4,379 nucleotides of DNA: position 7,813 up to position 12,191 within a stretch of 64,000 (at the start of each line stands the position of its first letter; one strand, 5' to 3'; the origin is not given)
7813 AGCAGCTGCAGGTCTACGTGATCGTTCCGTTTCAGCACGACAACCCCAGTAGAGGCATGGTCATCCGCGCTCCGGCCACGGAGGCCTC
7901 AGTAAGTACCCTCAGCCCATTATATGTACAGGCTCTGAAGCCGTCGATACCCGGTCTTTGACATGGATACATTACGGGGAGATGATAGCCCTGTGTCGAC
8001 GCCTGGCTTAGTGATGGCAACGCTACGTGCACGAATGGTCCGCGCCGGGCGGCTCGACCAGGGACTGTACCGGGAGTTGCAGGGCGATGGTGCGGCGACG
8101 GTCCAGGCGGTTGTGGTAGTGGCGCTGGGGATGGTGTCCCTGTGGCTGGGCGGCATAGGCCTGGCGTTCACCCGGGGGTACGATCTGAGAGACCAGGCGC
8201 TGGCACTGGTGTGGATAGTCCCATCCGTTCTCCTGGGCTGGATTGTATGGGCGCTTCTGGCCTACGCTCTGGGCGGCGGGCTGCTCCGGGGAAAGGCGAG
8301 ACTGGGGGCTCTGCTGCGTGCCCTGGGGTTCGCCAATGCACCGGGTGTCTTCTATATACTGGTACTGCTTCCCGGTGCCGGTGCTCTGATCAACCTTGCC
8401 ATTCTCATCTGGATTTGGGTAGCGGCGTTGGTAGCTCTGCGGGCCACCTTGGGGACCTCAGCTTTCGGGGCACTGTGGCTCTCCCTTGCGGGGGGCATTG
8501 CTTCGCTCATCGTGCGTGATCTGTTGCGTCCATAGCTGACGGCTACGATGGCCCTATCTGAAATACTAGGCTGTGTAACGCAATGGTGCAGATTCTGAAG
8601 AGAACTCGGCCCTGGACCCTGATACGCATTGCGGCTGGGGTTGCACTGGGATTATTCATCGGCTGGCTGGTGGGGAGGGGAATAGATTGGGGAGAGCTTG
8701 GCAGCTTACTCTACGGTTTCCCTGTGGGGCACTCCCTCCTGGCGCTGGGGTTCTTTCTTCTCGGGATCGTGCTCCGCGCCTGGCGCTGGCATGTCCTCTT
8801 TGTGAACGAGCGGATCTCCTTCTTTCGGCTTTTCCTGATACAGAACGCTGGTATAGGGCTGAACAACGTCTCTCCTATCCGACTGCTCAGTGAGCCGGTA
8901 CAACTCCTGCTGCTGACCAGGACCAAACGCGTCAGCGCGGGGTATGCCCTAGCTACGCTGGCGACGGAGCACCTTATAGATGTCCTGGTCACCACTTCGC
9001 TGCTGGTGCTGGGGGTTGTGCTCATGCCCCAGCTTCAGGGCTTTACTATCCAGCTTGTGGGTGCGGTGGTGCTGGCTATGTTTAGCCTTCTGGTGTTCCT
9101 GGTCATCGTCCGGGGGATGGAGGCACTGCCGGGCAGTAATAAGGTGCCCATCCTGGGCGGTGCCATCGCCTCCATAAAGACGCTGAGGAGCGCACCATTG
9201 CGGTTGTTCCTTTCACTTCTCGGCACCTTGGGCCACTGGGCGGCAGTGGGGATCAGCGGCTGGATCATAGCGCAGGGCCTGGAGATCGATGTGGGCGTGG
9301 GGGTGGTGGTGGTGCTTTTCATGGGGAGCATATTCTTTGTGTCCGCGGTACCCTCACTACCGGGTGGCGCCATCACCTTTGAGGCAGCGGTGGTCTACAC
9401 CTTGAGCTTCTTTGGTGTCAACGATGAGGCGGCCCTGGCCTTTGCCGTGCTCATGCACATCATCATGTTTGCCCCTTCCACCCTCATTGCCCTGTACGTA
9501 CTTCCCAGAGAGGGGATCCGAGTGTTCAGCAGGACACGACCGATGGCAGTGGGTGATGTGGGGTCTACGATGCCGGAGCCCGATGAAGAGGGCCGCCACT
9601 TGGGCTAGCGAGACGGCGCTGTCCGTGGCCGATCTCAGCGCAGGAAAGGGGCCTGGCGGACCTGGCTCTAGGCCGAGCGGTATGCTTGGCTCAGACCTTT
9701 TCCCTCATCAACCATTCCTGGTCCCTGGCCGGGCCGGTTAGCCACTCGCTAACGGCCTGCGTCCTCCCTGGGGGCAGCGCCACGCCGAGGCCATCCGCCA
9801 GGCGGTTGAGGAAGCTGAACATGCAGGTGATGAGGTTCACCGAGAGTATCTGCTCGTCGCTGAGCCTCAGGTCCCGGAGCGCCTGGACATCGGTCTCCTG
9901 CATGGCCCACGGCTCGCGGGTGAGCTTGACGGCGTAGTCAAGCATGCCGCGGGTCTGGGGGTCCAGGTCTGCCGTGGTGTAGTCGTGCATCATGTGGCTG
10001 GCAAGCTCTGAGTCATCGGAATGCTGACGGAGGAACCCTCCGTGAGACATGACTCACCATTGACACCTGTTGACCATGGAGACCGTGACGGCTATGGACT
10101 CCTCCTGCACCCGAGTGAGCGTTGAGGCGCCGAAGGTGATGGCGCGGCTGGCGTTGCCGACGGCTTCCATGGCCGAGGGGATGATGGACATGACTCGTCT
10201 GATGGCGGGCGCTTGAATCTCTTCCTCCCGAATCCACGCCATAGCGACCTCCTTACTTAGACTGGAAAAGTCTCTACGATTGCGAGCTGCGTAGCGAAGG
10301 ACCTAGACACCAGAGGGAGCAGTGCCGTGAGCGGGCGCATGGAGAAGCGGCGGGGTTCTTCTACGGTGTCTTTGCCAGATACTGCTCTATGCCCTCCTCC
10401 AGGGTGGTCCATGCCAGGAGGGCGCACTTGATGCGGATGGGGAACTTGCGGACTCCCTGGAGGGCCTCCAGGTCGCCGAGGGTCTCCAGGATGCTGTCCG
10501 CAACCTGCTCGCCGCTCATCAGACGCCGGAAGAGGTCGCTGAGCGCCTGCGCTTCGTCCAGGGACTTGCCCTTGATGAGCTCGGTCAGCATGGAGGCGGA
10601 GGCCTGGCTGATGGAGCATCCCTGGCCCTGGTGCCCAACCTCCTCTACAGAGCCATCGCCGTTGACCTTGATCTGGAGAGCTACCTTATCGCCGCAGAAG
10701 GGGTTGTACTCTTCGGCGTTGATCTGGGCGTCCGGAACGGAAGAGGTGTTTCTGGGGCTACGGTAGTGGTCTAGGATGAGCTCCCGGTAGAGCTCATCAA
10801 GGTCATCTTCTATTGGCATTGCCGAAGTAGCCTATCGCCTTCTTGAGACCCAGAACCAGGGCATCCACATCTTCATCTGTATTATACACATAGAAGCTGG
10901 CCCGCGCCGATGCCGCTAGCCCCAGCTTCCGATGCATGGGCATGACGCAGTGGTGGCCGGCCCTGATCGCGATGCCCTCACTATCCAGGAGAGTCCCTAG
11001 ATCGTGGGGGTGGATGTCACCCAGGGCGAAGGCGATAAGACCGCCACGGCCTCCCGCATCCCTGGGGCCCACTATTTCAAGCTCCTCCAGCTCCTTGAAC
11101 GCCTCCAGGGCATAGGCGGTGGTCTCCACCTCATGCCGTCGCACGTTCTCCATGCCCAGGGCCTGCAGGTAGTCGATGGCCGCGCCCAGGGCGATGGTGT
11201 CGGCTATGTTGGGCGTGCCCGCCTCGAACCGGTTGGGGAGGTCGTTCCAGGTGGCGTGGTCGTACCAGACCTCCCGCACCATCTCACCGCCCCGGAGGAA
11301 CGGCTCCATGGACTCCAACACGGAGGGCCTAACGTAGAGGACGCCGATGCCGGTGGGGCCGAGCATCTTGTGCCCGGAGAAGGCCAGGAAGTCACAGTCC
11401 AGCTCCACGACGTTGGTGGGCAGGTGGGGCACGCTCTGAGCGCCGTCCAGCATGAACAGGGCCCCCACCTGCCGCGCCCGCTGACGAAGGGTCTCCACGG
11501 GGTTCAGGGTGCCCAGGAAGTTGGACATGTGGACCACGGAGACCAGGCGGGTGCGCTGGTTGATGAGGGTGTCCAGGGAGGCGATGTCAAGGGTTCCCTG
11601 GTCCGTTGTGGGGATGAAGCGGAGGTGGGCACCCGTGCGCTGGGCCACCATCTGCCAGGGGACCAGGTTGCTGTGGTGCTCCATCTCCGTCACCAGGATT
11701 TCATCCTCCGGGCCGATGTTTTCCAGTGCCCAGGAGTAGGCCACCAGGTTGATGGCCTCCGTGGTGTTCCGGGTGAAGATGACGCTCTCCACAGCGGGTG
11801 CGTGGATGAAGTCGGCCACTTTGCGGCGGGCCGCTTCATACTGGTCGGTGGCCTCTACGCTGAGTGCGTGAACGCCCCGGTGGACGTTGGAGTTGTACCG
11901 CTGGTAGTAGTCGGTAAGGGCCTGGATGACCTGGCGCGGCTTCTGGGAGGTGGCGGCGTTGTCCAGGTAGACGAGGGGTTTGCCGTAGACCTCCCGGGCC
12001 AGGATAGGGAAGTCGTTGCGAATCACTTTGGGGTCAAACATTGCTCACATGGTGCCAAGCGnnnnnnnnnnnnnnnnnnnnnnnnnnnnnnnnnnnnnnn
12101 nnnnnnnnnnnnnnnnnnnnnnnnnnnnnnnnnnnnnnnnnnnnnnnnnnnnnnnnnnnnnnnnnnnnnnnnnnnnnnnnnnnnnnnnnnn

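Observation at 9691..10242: Split AhpD-like ORFs are one selenoprotein gene: in-frame UGA in a CxxU motif with a SECIS-like hairpin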

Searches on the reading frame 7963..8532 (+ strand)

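Call 35: search_protein_families(library=pfam, proteins=[window:7963-8532:+], max_evalue=0.00001)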
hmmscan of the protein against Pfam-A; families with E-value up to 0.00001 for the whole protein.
window:7963-8532:+ (190 aa): 1 family
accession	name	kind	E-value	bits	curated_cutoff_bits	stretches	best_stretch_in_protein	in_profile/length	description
PF04893.22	Yip1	-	4e-06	27.2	28.6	1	44-176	22-161/173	Yip1 domain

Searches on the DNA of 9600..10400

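Call 56: search_rna_families(source=window, start=9600, end=10400, threshold=evalue, max_evalue=10)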
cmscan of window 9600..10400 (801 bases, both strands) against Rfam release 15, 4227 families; matches with E-value up to 10: 3.
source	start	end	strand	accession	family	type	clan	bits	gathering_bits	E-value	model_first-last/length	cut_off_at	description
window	10129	10233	+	RF01514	Afu_513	Gene; snRNA; snoRNA; CD-box;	-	14.2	48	1.7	1-103/103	no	A. fumigatus snoRNA Afu_513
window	9826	9863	+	RF01734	Fluoride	Cis-reg; riboswitch;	-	12.5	34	1.7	10-48/64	no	Fluoride riboswitch aptamer (crcB RNA motif)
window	9726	9800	+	RF02202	UCA1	Gene; lncRNA;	-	11.9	80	4.1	1-75/75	no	Urothelial cancer associated 1 conserved region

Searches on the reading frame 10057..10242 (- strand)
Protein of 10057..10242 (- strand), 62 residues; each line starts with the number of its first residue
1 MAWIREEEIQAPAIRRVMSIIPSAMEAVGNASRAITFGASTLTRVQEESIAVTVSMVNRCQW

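Call 6: search_protein_families(library=pfam, proteins=[window:10057-10242:-], max_evalue=1)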
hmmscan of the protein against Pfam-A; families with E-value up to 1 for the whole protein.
seq(62 aa): 1 family
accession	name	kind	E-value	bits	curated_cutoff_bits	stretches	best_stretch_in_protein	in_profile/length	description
PF02627.25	CMD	-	0.0054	17.1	23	1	22-62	1-40/84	Carboxymuconolactone decarboxylase family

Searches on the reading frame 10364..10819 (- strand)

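Call 34: search_protein_families(library=pfam, proteins=[window:10364-10819:-], max_evalue=0.00001)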
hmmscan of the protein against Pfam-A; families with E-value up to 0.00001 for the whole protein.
window:10364-10819:- (152 aa): 1 family
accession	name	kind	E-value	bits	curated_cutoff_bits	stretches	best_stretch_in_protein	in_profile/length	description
PF01592.21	NifU_N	-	1.4e-28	100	22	1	11-132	2-126/127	NifU-like N terminal domain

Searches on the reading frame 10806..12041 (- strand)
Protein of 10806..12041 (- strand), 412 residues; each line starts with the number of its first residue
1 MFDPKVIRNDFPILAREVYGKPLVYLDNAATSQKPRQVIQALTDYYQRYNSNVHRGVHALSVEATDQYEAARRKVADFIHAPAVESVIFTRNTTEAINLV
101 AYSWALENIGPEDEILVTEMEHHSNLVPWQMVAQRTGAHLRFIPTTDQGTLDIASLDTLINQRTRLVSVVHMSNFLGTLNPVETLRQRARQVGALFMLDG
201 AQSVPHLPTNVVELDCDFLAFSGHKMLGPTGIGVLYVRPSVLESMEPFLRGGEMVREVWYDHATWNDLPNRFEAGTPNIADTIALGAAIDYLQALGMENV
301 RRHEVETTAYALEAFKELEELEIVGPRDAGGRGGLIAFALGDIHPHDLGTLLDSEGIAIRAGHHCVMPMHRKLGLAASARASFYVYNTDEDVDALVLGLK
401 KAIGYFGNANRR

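Call 34: search_protein_families(library=pfam, proteins=[window:10806-12041:-], max_evalue=0.00001)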
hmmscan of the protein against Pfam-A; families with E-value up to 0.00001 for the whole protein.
window:10806-12041:- (412 aa): 2 families
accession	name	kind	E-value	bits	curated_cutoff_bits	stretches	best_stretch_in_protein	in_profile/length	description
PF00266.25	Aminotran_5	-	1e-152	508.9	21.5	1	24-395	1-371/371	Aminotransferase class-V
PF01041.23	DegT_DnrJ_EryC1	-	2.7e-07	30.6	19.8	1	73-204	31-150/360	DegT/DnrJ/EryC1/StrS aminotransferase family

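Call 53: find_encoding_contigs(protein=window:10806-12041:-, flank=10000, max_places=3)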
Protein window:10806-12041:- (412 aa): no gene with exactly this product is on record in the collection.
